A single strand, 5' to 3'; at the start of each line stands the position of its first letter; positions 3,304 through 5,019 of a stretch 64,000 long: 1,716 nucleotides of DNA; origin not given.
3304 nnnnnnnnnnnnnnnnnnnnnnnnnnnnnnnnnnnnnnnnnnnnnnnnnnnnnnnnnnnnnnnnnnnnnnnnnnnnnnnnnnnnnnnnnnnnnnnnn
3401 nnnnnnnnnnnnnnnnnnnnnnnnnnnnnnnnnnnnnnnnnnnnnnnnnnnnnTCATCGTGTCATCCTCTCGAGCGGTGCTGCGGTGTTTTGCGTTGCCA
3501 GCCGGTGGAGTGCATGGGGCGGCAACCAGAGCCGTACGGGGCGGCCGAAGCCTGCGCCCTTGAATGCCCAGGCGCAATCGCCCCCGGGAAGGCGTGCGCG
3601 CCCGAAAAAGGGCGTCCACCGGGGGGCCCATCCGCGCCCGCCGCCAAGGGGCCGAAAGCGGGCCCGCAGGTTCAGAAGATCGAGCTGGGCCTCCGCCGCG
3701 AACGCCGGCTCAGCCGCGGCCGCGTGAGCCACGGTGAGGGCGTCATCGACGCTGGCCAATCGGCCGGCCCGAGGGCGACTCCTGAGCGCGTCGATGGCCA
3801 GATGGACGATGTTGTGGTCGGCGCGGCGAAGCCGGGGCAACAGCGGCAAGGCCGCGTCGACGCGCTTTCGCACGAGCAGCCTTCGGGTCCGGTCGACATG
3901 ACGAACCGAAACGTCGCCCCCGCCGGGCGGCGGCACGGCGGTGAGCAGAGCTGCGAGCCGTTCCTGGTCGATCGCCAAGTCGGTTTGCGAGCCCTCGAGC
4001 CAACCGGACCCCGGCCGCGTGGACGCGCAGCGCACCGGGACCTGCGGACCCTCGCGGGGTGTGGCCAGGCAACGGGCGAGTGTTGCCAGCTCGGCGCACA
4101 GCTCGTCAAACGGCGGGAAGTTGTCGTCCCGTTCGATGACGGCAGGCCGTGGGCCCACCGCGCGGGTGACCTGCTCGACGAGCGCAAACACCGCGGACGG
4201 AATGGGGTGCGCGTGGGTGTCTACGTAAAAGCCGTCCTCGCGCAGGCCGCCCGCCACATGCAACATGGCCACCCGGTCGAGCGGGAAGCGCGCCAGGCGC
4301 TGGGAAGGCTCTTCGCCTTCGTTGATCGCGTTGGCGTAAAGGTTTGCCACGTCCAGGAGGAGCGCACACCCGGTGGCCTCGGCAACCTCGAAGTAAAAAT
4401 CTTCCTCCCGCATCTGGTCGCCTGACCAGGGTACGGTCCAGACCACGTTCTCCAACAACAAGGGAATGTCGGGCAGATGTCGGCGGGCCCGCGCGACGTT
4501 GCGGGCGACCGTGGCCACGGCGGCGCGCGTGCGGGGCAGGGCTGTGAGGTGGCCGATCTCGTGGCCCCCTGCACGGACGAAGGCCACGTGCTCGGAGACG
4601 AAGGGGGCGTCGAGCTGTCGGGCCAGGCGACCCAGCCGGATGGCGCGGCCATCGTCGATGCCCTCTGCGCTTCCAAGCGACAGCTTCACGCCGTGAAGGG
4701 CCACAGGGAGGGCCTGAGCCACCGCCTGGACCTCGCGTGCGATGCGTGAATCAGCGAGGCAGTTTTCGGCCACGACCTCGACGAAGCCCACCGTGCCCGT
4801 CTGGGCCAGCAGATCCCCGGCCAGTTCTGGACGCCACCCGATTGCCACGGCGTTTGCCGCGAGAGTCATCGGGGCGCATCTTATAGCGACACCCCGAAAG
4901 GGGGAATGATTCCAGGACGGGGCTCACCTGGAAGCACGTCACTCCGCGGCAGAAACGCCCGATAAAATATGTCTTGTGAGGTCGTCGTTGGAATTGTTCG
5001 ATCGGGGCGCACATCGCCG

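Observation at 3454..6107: DUF692/MNIO gene with extra C-terminal domain, ATGA-coupled to a nucleotidyltransferase and divergent from a membrane protein ending in (CGGGGG)3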

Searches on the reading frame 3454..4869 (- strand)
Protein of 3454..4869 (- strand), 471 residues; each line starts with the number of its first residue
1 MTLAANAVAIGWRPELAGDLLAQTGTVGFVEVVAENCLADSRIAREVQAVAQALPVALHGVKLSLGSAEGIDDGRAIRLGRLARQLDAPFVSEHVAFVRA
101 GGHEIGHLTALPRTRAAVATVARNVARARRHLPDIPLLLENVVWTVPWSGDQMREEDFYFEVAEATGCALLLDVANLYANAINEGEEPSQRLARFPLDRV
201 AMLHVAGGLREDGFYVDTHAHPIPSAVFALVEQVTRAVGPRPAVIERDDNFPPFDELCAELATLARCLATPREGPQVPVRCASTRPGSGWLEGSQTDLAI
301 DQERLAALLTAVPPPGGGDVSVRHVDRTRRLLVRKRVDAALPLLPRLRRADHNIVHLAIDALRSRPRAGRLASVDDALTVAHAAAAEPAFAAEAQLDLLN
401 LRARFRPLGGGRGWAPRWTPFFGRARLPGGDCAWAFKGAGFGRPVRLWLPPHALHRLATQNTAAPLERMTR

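Call 3: search_protein_families(library=pfam, proteins=[window:3454-4869:-], max_evalue=0.01)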
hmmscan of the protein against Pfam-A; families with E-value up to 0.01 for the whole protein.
window:3454-4869:- (471 aa): 1 family
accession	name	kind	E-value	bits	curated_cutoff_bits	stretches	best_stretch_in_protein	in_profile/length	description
PF05114.20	MbnB_TglH_ChrH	-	5.2e-77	259.1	25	1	9-268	3-262/263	RiPP precursor modification enzyme MbnB/TglH/ChrH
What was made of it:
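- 3454..4869 (-): Gene for the 471-aa MNIO (DUF692) enzyme fused to a partner domain. PF05114 E 5e-77 (call 3).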

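Call 4: search_protein_families(library=ncbifam, proteins=[window:3454-4869:-], max_evalue=0.01)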
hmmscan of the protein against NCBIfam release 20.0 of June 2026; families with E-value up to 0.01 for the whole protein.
window:3454-4869:- (471 aa): 5 families
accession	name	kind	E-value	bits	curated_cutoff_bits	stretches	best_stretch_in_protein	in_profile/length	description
NF050167.1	MNIO_BufB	equivalog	2.7e-61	207.2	310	1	10-263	3-260/262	MNIO family bufferin maturase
NF003818.2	PRK05409.1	equivalog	1.4e-50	172.4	360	1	8-266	2-262/264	HvfB family MNIO-type RiPP peptide maturase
NF050151.1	RiPP_MNIO_ApyH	equivalog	3.1e-28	98.7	400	1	20-246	25-257/283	multinuclear non-heme iron-dependent oxidative enzyme ApyH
TIGR04159.2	methbact_MbnB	equivalog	4.8e-10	39.4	325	1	21-266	17-257/261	methanobactin biosynthesis protein MbnB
NF050165.1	MNIO_ChrH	equivalog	1.1e-08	34.6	600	1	88-236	93-245/363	MNIO family chryseobactin maturase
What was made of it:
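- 4066..4845 (-): MNIO catalytic TIM-barrel domain (residues 9-268). NCBIfam BufB (207 bits against cutoff 310) and HvfB (172 against 360) are the nearest named families but fall below cutoff (call 4).
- Closest known: Bufferins. Same: BufB and HvfB are the nearest named MNIO families (call 4).
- Closest known: Methanobactin MbnA/MbnB/MbnC. Different: The MbnB equivalog scores 39 bits against a cutoff of 325 (call 4).
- The MNIO scores below the BufB and HvfB equivalog cutoffs, so its chemistry cannot be transferred with confidence (call 4).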

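Call 14: find_homologous_proteins(query=window:3457-4869:-, max_evalue=1e-10)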
Query window:3457-4869:- (471 aa): 2576 proteins with E <= 1e-10 among 8000 candidates; the best 120 are listed.
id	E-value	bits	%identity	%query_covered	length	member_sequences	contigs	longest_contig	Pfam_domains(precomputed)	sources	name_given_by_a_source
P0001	0.0e+0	1040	99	100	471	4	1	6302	PF05114.21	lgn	-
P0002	2.4e-127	444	54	95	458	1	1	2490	PF05114.21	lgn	-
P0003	4.6e-127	443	54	93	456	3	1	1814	PF01261.31,PF05114.21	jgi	jgi:uncharacterized protein (UPF0276 family)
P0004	7.7e-127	442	54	95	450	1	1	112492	PF01261.31,PF05114.21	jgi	jgi:uncharacterized protein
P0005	2.9e-126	440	54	93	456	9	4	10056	PF01261.31,PF05114.21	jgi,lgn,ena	-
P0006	8.7e-126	438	54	94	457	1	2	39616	PF05114.21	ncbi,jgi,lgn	jgi:uncharacterized protein (UPF0276 family)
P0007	3.4e-125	436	54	93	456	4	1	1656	PF01261.31,PF05114.21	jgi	jgi:uncharacterized protein (UPF0276 family)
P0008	7.2e-125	435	53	94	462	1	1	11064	PF01261.31,PF05114.21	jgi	jgi:uncharacterized protein (UPF0276 family)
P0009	2.3e-124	434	53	93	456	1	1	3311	PF01261.31,PF05114.21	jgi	jgi:uncharacterized protein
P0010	2.4e-124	434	54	93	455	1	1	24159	PF05114.21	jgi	jgi:uncharacterized protein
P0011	4.1e-124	433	54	93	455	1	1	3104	PF05114.21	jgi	jgi:uncharacterized protein (UPF0276 family)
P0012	7.0e-124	432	53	95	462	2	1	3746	PF05114.21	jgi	-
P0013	7.2e-124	432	54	93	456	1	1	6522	PF01261.31,PF05114.21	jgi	jgi:uncharacterized protein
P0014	1.1e-123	432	51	95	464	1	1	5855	PF01261.31,PF05114.21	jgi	jgi:hypothetical protein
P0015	1.2e-123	431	53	93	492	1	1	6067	PF05114.21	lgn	-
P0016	2.4e-123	430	53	94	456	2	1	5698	PF01261.31,PF05114.21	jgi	jgi:uncharacterized protein (UPF0276 family)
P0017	2.7e-123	430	54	94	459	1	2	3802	PF01261.31,PF05114.21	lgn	-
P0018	3.1e-123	430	53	93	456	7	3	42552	PF05114.21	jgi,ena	-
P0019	4.9e-123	429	54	95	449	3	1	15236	PF01261.31,PF05114.21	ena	-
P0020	5.2e-123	429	53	93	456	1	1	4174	PF01261.31,PF05114.21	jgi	jgi:uncharacterized protein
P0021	9.3e-123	428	53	93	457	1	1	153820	PF05114.21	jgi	jgi:uncharacterized protein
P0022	2.3e-122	427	52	93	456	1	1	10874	PF05114.21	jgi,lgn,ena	-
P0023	5.1e-122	426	52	94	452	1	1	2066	PF01261.31,PF05114.21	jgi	-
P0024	1.2e-121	425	52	94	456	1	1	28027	PF01261.31,PF05114.21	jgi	jgi:uncharacterized protein (UPF0276 family)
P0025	1.4e-121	425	52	95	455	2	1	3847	PF01261.31,PF05114.21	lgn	-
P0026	1.5e-121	424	51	94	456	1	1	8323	PF05114.21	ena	-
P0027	1.6e-121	424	53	94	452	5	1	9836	PF05114.21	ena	-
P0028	1.6e-121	424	53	94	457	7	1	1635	PF05114.21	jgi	jgi:uncharacterized protein (UPF0276 family)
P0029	1.9e-121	424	53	93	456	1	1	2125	PF01261.31,PF05114.21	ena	-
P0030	3.2e-121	423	53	95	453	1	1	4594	PF01261.31,PF05114.21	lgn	-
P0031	3.5e-121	423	51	95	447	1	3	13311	PF01261.31,PF05114.21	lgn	-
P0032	5.2e-121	423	52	95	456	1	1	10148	PF01261.31,PF05114.21,PF26136.1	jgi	jgi:uncharacterized protein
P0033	5.8e-121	423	52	94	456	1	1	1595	PF01261.31,PF05114.21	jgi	jgi:uncharacterized protein (UPF0276 family)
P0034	9.0e-121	422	54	93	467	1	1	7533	PF05114.21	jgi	jgi:uncharacterized protein (UPF0276 family)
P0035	9.5e-121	422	53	94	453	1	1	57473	PF01261.31,PF05114.21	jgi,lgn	jgi:uncharacterized protein (UPF0276 family)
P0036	1.0e-120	422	53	95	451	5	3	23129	PF05114.21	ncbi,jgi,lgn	jgi:uncharacterized protein (UPF0276 family)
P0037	1.1e-120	422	53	94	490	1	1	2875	PF05114.21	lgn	-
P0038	2.1e-120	421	53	93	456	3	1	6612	PF05114.21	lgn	-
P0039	2.7e-120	420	51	95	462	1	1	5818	PF01261.31,PF05114.21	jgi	jgi:uncharacterized protein (UPF0276 family)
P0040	4.1e-120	420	53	93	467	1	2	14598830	PF01261.31,PF05114.21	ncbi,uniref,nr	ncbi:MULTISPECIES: DUF692 domain-containing protein [Sorangium]|uniref:Uncharacterized protein n=1 T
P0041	4.3e-120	420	53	93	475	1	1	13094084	PF05114.21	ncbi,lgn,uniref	ncbi:DUF692 domain-containing protein [Sorangium sp. So ce375]|uniref:DUF692 domain-containing prote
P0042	4.4e-120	420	52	95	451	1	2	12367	PF01261.31,PF05114.21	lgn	-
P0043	4.6e-120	420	51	95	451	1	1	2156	PF05114.21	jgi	jgi:uncharacterized protein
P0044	5.5e-120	419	54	95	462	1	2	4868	PF01261.31,PF05114.21,PF26136.1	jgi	jgi:uncharacterized protein (UPF0276 family)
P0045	5.5e-120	419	51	92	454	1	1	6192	PF05114.21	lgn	-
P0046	6.2e-120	419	52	95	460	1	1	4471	PF05114.21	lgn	-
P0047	8.2e-120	419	53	94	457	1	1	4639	PF05114.21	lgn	-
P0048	8.4e-120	419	51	95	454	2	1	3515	PF01261.31,PF05114.21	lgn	-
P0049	1.9e-119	418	53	93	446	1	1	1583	PF05114.21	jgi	jgi:uncharacterized protein (UPF0276 family)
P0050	2.1e-119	417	54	94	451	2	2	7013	PF05114.21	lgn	-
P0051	2.3e-119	417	52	95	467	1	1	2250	PF01261.31,PF05114.21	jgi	jgi:uncharacterized protein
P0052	2.5e-119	417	50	94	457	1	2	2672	PF01261.31,PF05114.21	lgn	-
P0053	3.1e-119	417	53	92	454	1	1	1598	PF05114.21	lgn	-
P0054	3.7e-119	417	53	94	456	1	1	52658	PF05114.21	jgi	jgi:uncharacterized protein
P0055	5.0e-119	416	53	93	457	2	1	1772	PF05114.21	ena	-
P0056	6.5e-119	416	53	94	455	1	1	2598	PF05114.21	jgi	jgi:uncharacterized protein (UPF0276 family)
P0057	9.9e-119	415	54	94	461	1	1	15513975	PF05114.21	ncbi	ncbi:DUF692 domain-containing protein [Sorangium sp. So ce134]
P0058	1.0e-118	415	53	95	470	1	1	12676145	PF05114.21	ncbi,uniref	ncbi:DUF692 domain-containing protein [Sorangium sp. So ce887]|uniref:DUF692 domain-containing prote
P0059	1.1e-118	415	51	95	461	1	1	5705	PF05114.21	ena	-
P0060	1.6e-118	414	49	94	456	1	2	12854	PF05114.21,PF26136.1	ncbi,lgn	-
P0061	1.7e-118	414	53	94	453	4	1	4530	PF05114.21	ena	-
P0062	1.8e-118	414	52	93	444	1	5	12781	PF01261.31,PF05114.21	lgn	-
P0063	1.8e-118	414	52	94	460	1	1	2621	PF01261.31,PF05114.21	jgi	jgi:uncharacterized protein (UPF0276 family)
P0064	2.6e-118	414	51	94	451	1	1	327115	PF05114.21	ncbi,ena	-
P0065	3.4e-118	413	52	94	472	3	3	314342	PF05114.21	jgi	jgi:hypothetical protein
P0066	4.1e-118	413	52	93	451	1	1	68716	PF01261.31,PF05114.21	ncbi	-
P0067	4.5e-118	413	50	94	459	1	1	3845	PF01261.31,PF05114.21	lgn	-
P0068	4.6e-118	413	52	93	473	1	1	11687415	PF05114.21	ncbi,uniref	ncbi:DUF692 domain-containing protein [Sorangium sp. So ce315]|uniref:DUF692 domain-containing prote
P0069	4.8e-118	413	51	93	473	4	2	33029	PF05114.21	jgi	jgi:hypothetical protein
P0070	5.6e-118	413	51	94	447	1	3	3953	PF05114.21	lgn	-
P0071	1.1e-117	412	62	52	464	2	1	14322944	PF05114.21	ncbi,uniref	ncbi:DUF692 domain-containing protein [Sorangium sp. So ce861]|uniref:DUF692 domain-containing prote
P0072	1.2e-117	412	52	94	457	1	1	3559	PF01261.31,PF05114.21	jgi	jgi:uncharacterized protein (UPF0276 family)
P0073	1.4e-117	411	53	95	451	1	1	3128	PF01261.31,PF05114.21,PF26136.1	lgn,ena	-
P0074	1.5e-117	411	51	95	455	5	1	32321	PF01261.31,PF05114.21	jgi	jgi:uncharacterized protein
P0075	1.9e-117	411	52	93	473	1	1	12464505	PF05114.21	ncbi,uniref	ncbi:DUF692 domain-containing protein [Sorangium sp. So ce1024]|uniref:DUF692 domain-containing prot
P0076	1.9e-117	411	52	94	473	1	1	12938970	PF05114.21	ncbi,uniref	ncbi:multinuclear nonheme iron-dependent oxidase [Sorangium sp. So ce1335]|uniref:DUF692 domain-cont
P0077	2.0e-117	411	50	94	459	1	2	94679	PF01261.31,PF05114.21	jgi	jgi:hypothetical protein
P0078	2.5e-117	411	51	95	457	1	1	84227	PF01261.31,PF05114.21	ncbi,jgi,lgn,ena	jgi:uncharacterized protein (UPF0276 family)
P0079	2.8e-117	410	51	94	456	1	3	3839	PF01261.31,PF05114.21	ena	-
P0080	3.8e-117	410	51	93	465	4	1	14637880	PF05114.21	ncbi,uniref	ncbi:DUF692 domain-containing protein [Sorangium sp. So ce296]|uniref:DUF692 domain-containing prote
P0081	4.6e-117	410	53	94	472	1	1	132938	PF05114.21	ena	-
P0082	4.6e-117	410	51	93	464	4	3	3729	PF01261.31,PF05114.21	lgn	-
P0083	5.3e-117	409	51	94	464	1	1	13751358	PF05114.21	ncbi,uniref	ncbi:DUF692 domain-containing protein [Sorangium sp. So ce260]|uniref:DUF692 domain-containing prote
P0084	5.4e-117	409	50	94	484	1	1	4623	PF05114.21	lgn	-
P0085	5.9e-117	409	50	95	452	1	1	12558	PF01261.31,PF05114.21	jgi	jgi:uncharacterized protein (UPF0276 family)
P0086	6.1e-117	409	51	93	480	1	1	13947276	PF05114.21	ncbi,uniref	ncbi:multinuclear nonheme iron-dependent oxidase [Sorangium sp. So ce124]|uniref:DUF692 domain-conta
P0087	6.3e-117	409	51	94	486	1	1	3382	PF05114.21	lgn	-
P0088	9.0e-117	409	52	93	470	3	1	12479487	PF05114.21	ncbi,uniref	ncbi:DUF692 domain-containing protein [Sorangium sp. So ce1014]|uniref:DUF692 domain-containing prot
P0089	9.3e-117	409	61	59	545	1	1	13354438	PF05114.21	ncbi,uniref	ncbi:multinuclear nonheme iron-dependent oxidase [Sorangium sp. So ce1000]|uniref:DUF692 domain-cont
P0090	1.0e-116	409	53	94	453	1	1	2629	PF05114.21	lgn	-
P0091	1.6e-116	408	53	93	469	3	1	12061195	PF01261.31,PF05114.21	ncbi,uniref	ncbi:DUF692 domain-containing protein [Sorangium sp. So ce176]|uniref:DUF692 domain-containing prote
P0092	1.7e-116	408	52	94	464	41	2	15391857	PF05114.21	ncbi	ncbi:DUF692 domain-containing protein [Sorangium sp. So ce118]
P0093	1.8e-116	408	52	93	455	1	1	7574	PF05114.21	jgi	jgi:uncharacterized protein (UPF0276 family)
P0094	1.8e-116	408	50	95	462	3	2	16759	PF01261.31,PF05114.21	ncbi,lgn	-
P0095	1.9e-116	408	51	93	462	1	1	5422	PF05114.21,PF26136.1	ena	-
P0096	3.4e-116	407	52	94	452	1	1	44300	PF05114.21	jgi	jgi:uncharacterized protein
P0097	3.9e-116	407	52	94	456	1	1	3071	PF05114.21,PF26136.1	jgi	jgi:uncharacterized protein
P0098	4.9e-116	406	50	94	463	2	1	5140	PF01261.31,PF05114.21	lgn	-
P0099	5.8e-116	406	51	94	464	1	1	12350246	PF05114.21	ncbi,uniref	ncbi:DUF692 domain-containing protein [Sorangium sp. KYC3313]|uniref:DUF692 domain-containing protei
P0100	6.2e-116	406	52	95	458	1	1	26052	PF05114.21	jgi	jgi:uncharacterized protein (UPF0276 family)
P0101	7.0e-116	406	52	94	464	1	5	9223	PF01261.31,PF05114.21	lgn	-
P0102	7.7e-116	406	51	95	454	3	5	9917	PF01261.31,PF05114.21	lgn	-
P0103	9.6e-116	405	51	97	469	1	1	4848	PF05114.21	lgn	-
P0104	1.1e-115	405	50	95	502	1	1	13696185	PF05114.21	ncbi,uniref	ncbi:DUF692 family multinuclear iron-containing protein [Sorangium sp. So ce448]|uniref:DUF692 domai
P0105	1.1e-115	405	53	94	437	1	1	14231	PF01261.31,PF05114.21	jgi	-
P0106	1.1e-115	405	52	93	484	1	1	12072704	PF05114.21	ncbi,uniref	ncbi:DUF692 domain-containing protein [Sorangium sp. So ce1097]|uniref:DUF692 domain-containing prot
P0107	1.3e-115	405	52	93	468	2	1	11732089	PF05114.21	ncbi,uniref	ncbi:DUF692 domain-containing protein [Sorangium sp. So ce119]|uniref:DUF692 domain-containing prote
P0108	1.7e-115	404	49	95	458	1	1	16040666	PF01261.31,PF05114.21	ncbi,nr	ncbi:Hypothetical protein A7982_09693 [Minicystis rosea]|nr:Hypothetical protein A7982_09693 [Minicy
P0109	1.8e-115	404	52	94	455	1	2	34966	PF05114.21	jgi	jgi:uncharacterized protein (UPF0276 family)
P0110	2.0e-115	404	50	93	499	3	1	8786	PF05114.21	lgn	-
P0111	2.1e-115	404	47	97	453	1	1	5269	PF05114.21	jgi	jgi:uncharacterized protein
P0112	2.4e-115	404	50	94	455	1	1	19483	PF01261.31,PF05114.21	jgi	jgi:hypothetical protein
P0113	2.9e-115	404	51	94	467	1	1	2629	PF01261.31,PF05114.21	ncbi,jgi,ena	jgi:uncharacterized protein (UPF0276 family)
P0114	3.2e-115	404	53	94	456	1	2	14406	PF01261.31,PF05114.21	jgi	jgi:uncharacterized protein (UPF0276 family)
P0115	3.3e-115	404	49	93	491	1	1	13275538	PF05114.21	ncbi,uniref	ncbi:multinuclear nonheme iron-dependent oxidase [Sorangium sp. So ce693]|uniref:DUF692 domain-conta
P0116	3.5e-115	403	52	94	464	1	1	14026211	PF05114.21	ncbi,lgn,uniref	ncbi:DUF692 domain-containing protein [Sorangium sp. So ce1078]|uniref:DUF692 domain-containing prot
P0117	3.6e-115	403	50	93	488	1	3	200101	PF05114.21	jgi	jgi:hypothetical protein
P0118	4.6e-115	403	48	94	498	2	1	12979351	PF05114.21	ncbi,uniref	ncbi:DUF692 domain-containing protein [Sorangium sp. So ce381]|uniref:DUF692 domain-containing prote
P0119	4.7e-115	403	53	92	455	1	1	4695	PF05114.21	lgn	-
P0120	4.8e-115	403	53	94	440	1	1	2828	PF01261.31,PF05114.21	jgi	jgi:uncharacterized protein (UPF0276 family)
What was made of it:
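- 3454..4869 (-): About 450-500-aa full-length homologues occur in Sorangium, Minicystis and many Myxococcota MAGs (call 14).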

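Call 16: search_protein_families(library=pfam, proteins=[P0032, P0060, P0044], max_evalue=1)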
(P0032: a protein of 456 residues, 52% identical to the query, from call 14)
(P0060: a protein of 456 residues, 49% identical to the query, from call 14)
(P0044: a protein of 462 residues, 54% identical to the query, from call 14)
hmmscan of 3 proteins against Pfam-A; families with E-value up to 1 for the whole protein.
P0032 (456 aa): 2 families
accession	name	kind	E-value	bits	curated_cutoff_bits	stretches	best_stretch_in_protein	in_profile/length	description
PF05114.20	MbnB_TglH_ChrH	-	6.4e-80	268.6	25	1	7-268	1-262/263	RiPP precursor modification enzyme MbnB/TglH/ChrH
PF01261.30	AP_endonuc_2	-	6.7e-06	26.4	31.1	1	54-265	42-247/249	Xylose isomerase-like TIM barrel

P0060 (456 aa): 1 family
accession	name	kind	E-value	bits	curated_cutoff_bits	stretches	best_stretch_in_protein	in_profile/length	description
PF05114.20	MbnB_TglH_ChrH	-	1.2e-78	264.4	25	1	9-268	2-261/263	RiPP precursor modification enzyme MbnB/TglH/ChrH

P0044 (462 aa): 2 families
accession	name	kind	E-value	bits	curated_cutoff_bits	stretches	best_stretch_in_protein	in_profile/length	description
PF05114.20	MbnB_TglH_ChrH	-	1.8e-78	263.9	25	1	10-269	2-261/263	RiPP precursor modification enzyme MbnB/TglH/ChrH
PF01261.30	AP_endonuc_2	-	5.2e-06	26.8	31.1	1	57-249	43-229/249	Xylose isomerase-like TIM barrel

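Call 21: find_related_loci(query=A1, collection=genome_contigs, flank=8000)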
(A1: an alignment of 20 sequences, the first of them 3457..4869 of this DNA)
Query A1 (471 aa) in genome_contigs; peptide patterns used: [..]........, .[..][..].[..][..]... (x = any residue, [..] = any of these).
600 stretches matched a pattern (row limit reached: there are more); 570 encode a relative of the query (tblastn E <= 1e-3); the best 80 are kept; 80 distinct loci.
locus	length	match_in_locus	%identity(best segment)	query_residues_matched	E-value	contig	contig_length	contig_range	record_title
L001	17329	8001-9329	54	6-447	5e-123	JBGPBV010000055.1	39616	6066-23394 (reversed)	MAG: Vicinamibacteria bacterium isolate OBJ_0618_050_8 k141_625550_length_39616_cov_31.5187, whole genome shotgun sequen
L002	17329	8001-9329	53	1-447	2e-121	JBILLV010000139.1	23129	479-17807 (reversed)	MAG: Polyangiales bacterium isolate ME2017-08-08_3300044911_group7_bin125 Rohwer_bin1484_scaffold_2142_c1, whole genome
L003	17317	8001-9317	51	6-447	2e-121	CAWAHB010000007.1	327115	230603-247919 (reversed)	MAG: uncultured delta proteobacterium isolate MFD04944.bin.2.198 genome assembly, contig: contig_34806, whole genome sho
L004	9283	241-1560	53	8-447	2e-117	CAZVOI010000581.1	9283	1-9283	MAG TPA_asm: uncultured Acidobacteriota bacterium isolate binchicken_co165_156 genome assembly, contig: k141_2514510, wh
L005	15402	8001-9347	50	1-447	5e-117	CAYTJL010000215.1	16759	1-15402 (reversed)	MAG TPA_asm: uncultured Polyangiaceae bacterium isolate SRP189682_co1_9 genome assembly, contig: NODE_6854_length_16759_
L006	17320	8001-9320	50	8-448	1e-115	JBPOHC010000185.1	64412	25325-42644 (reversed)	MAG: Myxococcota bacterium isolate MAG_1 c_000000107090, whole genome shotgun sequence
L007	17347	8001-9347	52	6-450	7e-111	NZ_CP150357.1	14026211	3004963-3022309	Sorangium sp. So ce1078 chromosome, complete genome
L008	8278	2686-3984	47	7-440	3e-110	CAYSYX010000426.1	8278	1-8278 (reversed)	MAG TPA_asm: uncultured Polyangium sp. isolate SRP257259_co1_164 genome assembly, contig: NODE_13835_length_8278_cov_5.1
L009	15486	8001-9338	48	1-446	2e-109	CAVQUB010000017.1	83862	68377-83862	MAG: uncultured delta proteobacterium isolate MFD09964.bin.2.222 genome assembly, contig: contig_39427, whole genome sho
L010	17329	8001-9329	52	5-447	3e-108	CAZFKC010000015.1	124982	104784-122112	MAG TPA_asm: uncultured Nannocystaceae bacterium isolate binchicken_co199_105 genome assembly, contig: NODE_198_length_1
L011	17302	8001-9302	48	6-448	1e-107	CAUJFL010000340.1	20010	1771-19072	MAG: Myxococcota bacterium isolate KLAP97 genome assembly, contig: KLAP97_223303, whole genome shotgun sequence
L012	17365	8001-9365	48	8-471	8e-108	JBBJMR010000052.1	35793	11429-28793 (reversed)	MAG: Polyangiaceae bacterium isolate RUP_SRG_27 NODE_1053_length_35793_cov_6.913398, whole genome shotgun sequence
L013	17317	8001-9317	53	6-447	2e-107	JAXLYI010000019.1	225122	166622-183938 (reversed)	MAG: Polyangiales bacterium isolate STL-MYX9 C4.55.fa-19, whole genome shotgun sequence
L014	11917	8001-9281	49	6-440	2e-107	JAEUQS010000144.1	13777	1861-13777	MAG: Acidobacteria bacterium isolate new MAG-257 k141_2315529, whole genome shotgun sequence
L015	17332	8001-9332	50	6-447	5e-107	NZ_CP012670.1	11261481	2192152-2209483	Sorangium cellulosum strain So ceGT47 chromosome, complete genome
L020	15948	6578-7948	48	4-450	3e-104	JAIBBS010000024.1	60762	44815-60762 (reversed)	MAG: Nannocystaceae bacterium isolate SSF46 NODE_8797_length_60762_cov_93.214859, whole genome shotgun sequence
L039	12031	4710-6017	48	1-440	6e-97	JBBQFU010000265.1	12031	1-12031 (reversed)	MAG: Haliangiales bacterium isolate Co_metawrap_1004 Cmw_1004_k141_4459285_length_12031_cov_8.0000, whole genome shotgun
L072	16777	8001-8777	49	6-265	4e-63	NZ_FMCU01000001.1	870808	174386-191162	Micromonospora matsumotoense strain DSM 44100, whole genome shotgun sequence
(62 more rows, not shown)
